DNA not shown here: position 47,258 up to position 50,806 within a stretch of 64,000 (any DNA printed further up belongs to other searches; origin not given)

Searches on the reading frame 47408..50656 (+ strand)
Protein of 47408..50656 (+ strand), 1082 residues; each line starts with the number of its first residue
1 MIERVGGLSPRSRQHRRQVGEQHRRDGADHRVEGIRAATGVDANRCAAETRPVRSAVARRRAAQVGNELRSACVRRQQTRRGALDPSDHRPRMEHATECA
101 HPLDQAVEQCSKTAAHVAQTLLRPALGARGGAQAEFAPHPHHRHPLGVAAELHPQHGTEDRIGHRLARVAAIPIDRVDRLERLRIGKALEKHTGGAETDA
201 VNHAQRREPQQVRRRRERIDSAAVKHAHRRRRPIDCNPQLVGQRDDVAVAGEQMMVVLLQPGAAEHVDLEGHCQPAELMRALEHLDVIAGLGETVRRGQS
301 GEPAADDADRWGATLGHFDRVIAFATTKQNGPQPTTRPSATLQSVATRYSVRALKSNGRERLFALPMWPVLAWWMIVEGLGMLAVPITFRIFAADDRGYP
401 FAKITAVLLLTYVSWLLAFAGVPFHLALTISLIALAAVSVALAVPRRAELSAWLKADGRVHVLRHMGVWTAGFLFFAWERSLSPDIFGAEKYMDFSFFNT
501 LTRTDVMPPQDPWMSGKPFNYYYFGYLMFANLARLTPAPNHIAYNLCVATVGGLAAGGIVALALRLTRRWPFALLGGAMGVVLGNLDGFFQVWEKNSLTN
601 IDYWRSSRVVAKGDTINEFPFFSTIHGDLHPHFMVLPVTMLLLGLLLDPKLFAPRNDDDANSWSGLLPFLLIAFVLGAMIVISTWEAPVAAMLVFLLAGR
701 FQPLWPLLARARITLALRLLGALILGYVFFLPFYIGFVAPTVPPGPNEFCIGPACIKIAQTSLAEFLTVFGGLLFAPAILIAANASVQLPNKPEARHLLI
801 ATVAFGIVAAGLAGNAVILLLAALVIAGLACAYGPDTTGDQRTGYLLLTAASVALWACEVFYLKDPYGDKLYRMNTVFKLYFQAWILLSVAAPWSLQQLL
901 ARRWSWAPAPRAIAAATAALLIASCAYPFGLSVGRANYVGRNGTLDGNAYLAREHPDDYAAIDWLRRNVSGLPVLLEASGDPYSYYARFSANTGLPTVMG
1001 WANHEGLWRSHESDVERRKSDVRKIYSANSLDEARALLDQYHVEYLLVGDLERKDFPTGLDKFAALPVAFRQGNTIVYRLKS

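Call 7: search_protein_families(library=pfam, proteins=[window:47408-50656:+], max_evalue=0.001)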
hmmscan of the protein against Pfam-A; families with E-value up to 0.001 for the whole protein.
window:47408-50656:+ (1082 aa): 1 family
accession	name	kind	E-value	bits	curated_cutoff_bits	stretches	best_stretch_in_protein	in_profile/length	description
PF10060.15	DUF2298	-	6e-92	309.6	27.8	1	409-888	1-488/488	Uncharacterized membrane protein (DUF2298)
